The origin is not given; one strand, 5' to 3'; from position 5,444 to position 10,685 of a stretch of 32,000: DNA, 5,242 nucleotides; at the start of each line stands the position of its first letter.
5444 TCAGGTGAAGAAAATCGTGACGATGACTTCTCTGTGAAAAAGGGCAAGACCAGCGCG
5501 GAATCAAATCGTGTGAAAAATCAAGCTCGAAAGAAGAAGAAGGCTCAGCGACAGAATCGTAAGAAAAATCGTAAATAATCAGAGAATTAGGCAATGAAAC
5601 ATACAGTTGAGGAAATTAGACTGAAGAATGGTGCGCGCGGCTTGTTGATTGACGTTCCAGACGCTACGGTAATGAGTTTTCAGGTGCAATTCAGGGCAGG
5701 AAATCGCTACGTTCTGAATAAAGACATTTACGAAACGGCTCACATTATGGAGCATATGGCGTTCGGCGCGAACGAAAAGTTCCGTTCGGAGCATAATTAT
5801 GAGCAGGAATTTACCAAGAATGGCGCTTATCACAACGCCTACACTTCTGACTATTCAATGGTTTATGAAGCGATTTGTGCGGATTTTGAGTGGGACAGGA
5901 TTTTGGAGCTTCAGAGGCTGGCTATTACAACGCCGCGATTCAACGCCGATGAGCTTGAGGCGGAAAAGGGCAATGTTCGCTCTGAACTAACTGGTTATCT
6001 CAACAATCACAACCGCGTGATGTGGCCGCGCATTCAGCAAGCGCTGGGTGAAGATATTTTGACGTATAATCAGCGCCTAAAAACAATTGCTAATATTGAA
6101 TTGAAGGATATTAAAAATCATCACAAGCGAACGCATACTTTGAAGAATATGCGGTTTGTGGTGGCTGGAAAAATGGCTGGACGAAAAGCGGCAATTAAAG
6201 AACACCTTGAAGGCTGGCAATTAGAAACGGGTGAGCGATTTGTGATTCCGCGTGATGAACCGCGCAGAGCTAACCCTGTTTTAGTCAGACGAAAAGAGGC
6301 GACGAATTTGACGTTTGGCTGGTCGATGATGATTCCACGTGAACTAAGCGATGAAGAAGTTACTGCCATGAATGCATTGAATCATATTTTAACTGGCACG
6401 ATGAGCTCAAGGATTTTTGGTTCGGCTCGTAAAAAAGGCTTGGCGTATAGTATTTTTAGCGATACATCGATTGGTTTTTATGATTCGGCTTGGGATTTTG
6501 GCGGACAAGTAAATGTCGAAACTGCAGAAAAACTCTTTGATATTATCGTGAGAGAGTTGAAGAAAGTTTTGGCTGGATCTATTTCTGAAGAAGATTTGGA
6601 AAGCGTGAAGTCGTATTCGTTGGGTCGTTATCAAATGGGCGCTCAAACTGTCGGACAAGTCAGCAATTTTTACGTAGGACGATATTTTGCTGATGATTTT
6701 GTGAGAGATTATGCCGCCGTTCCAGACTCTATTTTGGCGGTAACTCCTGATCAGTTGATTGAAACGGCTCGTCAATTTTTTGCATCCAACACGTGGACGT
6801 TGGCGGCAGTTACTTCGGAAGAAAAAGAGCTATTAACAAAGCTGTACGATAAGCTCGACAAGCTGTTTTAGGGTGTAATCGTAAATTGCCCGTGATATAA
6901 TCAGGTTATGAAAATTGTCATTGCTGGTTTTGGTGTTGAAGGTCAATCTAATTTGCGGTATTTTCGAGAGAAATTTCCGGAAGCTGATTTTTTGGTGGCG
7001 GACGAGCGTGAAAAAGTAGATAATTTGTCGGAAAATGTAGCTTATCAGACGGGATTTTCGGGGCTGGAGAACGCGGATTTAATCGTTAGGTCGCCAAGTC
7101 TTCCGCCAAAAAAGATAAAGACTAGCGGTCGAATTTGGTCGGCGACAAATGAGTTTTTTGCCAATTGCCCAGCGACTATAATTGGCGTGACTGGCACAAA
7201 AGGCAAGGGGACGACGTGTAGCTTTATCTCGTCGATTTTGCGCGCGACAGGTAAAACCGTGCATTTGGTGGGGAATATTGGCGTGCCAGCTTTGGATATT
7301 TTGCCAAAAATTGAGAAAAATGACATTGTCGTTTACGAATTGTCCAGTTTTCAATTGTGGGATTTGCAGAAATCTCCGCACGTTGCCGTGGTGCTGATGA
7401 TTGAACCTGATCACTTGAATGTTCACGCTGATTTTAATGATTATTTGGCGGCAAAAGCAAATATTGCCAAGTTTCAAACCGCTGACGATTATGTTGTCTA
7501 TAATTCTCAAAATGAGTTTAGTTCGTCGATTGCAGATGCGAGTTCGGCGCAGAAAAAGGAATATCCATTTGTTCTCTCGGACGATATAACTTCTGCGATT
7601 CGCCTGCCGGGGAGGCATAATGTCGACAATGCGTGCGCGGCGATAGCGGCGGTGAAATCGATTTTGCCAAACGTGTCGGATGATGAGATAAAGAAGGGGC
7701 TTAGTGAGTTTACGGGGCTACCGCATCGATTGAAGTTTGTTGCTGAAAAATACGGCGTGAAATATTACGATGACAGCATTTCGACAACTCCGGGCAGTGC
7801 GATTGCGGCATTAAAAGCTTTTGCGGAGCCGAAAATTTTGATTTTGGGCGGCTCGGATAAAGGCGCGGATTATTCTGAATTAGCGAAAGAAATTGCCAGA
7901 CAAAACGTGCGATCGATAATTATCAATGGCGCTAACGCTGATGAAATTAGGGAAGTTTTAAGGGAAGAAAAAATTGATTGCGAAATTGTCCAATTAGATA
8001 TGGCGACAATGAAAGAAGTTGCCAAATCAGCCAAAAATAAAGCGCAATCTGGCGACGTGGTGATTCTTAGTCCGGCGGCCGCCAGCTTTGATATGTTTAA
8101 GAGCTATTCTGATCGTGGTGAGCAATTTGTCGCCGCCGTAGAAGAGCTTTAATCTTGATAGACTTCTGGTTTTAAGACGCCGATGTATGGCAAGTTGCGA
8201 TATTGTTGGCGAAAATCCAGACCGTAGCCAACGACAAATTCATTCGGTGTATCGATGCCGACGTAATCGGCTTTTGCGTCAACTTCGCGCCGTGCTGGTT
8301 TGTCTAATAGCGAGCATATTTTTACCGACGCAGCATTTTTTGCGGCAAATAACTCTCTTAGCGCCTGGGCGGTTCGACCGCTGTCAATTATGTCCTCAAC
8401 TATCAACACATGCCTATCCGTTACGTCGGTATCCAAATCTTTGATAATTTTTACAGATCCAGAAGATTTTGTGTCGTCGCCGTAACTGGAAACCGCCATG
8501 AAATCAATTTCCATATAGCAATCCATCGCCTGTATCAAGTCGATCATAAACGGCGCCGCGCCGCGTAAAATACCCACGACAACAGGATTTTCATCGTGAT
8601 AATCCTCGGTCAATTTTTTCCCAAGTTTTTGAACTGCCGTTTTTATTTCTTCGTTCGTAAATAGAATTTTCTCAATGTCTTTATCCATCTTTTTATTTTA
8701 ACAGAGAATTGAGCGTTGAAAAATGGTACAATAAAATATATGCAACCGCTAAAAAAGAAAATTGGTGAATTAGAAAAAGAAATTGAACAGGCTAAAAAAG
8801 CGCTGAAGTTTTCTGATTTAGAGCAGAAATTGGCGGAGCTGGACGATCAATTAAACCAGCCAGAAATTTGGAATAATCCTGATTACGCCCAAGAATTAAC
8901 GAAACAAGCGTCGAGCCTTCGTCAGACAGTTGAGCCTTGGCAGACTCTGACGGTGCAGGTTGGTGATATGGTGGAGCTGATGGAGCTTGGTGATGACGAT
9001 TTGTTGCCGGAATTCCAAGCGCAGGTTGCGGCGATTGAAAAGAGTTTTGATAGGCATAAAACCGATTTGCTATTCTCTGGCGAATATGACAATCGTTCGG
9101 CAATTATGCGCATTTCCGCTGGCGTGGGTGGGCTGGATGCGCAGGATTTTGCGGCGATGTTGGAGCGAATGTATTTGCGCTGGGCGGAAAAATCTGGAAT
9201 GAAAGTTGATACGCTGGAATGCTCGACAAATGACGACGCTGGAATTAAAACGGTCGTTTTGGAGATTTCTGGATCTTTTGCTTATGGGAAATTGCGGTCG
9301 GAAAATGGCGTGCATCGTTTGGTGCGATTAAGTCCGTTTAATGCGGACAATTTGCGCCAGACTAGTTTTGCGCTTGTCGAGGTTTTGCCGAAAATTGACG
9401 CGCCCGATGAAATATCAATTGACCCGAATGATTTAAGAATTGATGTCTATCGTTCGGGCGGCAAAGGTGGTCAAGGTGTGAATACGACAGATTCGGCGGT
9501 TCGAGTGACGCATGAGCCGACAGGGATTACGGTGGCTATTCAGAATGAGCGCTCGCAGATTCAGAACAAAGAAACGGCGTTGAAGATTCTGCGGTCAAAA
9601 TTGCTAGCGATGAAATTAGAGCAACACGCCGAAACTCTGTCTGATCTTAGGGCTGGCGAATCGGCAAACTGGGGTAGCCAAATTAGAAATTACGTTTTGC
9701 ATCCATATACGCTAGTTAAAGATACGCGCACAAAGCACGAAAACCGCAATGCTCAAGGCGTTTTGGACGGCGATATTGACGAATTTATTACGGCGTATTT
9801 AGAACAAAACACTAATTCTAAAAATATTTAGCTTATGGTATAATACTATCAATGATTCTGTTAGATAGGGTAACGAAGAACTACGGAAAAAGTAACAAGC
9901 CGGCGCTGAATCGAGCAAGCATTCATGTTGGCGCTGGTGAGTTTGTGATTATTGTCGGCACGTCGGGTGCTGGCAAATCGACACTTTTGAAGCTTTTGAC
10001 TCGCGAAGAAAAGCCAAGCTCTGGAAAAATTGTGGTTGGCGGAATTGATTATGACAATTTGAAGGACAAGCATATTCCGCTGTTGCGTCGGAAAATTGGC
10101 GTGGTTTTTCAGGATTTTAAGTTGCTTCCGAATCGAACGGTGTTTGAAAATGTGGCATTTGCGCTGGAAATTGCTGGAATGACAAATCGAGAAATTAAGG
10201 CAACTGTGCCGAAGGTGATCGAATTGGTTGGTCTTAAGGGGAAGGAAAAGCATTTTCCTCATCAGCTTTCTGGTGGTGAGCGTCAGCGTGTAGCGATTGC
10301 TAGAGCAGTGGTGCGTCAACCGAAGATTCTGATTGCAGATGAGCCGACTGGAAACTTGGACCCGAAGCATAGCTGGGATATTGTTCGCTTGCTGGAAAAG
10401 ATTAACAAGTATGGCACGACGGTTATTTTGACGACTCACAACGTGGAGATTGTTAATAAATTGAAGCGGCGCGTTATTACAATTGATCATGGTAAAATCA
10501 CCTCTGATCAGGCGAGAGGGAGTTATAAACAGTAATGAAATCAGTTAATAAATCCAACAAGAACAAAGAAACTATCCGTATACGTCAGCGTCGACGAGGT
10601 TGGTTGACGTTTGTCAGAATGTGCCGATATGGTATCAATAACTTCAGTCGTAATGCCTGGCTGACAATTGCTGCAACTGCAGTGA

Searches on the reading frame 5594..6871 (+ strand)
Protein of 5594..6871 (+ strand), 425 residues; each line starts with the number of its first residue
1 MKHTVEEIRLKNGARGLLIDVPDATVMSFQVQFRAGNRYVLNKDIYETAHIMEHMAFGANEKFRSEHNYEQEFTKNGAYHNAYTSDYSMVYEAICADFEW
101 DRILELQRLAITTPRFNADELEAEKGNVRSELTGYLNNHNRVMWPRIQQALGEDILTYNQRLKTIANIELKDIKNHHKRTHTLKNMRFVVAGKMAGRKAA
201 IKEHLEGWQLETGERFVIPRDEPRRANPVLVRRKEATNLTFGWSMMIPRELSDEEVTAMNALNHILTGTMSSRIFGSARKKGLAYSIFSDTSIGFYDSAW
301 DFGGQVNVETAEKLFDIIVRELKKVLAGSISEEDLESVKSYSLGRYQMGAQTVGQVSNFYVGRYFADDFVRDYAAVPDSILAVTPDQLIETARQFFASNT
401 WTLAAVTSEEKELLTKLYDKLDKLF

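Call 68: search_protein_families(library=pfam, proteins=[window:5594-6871:+], max_evalue=0.001)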
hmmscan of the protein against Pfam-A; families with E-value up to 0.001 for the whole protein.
window:5594-6871:+ (425 aa): 2 families
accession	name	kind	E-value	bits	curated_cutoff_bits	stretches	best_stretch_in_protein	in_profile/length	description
PF05193.26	Peptidase_M16_C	-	3e-22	79.8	23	1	168-340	2-179/181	Peptidase M16 inactive domain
PF00675.25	Peptidase_M16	-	4.5e-15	56.3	22.3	1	22-146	8-130/149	Insulinase (Peptidase family M16)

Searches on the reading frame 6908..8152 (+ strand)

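Call 68: search_protein_families(library=pfam, proteins=[window:6908-8152:+], max_evalue=0.001)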
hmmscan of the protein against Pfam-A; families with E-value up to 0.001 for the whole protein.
window:6908-8152:+ (414 aa): 3 families
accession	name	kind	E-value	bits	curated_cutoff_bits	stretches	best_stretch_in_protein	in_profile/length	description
PF08245.18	Mur_ligase_M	-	1.5e-25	90.8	24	1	94-216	1-139/200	Mur ligase middle domain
PF02875.26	Mur_ligase_C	-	5.4e-14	53.6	28.4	1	273-390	1-126/127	Mur ligase, glutamate ligase domain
PF21799.2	MurD-like_N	-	2.6e-05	24.8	27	1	2-68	2-72/88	Mur ligase MurD-like, N-terminal domain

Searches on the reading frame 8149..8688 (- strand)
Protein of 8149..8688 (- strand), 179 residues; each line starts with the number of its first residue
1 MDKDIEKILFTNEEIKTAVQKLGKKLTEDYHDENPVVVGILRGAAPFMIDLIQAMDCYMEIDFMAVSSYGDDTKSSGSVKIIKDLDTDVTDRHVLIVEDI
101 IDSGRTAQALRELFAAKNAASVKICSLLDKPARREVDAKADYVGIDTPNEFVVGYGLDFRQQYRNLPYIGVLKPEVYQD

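Call 68: search_protein_families(library=pfam, proteins=[window:8149-8688:-], max_evalue=0.001)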
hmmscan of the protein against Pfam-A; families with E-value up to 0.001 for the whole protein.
window:8149-8688:- (179 aa): 2 families
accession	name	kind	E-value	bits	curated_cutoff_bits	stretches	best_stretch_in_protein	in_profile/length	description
PF00156.33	Pribosyltran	-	7.7e-30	103.7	26.3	1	10-159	6-157/158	Phosphoribosyl transferase domain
PF14681.12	UPRTase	-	6e-06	26.3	27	1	10-129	45-160/206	Uracil phosphoribosyltransferase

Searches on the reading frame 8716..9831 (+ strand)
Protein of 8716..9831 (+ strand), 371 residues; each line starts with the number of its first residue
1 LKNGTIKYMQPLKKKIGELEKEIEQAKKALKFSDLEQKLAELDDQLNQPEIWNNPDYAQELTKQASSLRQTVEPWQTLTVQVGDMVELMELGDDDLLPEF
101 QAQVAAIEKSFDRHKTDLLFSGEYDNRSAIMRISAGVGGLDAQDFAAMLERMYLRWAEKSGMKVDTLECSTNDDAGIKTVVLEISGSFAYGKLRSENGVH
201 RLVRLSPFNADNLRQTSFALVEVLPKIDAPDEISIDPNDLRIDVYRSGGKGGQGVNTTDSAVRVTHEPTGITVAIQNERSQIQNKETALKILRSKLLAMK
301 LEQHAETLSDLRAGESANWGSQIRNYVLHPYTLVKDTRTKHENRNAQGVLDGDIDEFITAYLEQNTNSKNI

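Call 68: search_protein_families(library=pfam, proteins=[window:8716-9831:+], max_evalue=0.001)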
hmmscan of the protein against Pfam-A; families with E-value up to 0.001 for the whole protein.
window:8716-9831:+ (371 aa): 3 families
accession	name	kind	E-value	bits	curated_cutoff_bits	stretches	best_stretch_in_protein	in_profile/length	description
PF03462.23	PCRF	-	1.7e-49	168.7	24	1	35-221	1-194/194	PCRF domain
PF00472.26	RF-1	-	2.7e-37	127.7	35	1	232-338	4-116/116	RF-1 domain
PF16326.10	ABC_tran_CTD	-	0.00015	22.4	32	1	34-73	19-58/69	ABC transporter C-terminal domain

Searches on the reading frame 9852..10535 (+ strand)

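Call 68: search_protein_families(library=pfam, proteins=[window:9852-10535:+], max_evalue=0.001)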
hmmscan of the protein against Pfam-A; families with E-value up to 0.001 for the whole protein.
window:9852-10535:+ (227 aa): 9 families
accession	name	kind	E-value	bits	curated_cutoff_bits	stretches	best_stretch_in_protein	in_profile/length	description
PF00005.33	ABC_tran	-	2.5e-38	132.2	25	1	19-166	1-136/137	ABC transporter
PF13304.12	AAA_21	-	5.9e-09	36.8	27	1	137-202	236-304/304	AAA domain, putative AbiEii toxin, Type IV TA system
PF02463.25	SMC_N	-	1.6e-05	24.9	40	0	131-208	135-209/220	RecF/RecN/SMC N terminal domain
PF13401.12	AAA_22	-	5e-05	24.1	27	1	30-193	6-120/130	AAA domain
PF13166.12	AAA_13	-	7.2e-05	22.1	36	0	132-208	495-581/713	AAA domain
PF13191.12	AAA_16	-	0.00016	22.7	32.6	1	26-77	21-66/167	AAA ATPase domain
PF20720.3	nSTAND3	-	0.00026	21.2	27.2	0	20-51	8-39/155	Novel STAND NTPase 3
PF13238.12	AAA_18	-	0.00045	21.1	29.4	0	32-63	1-25/128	AAA domain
PF03193.22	RsgA_GTPase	-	0.00053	20.3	30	0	29-59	106-136/174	RsgA GTPase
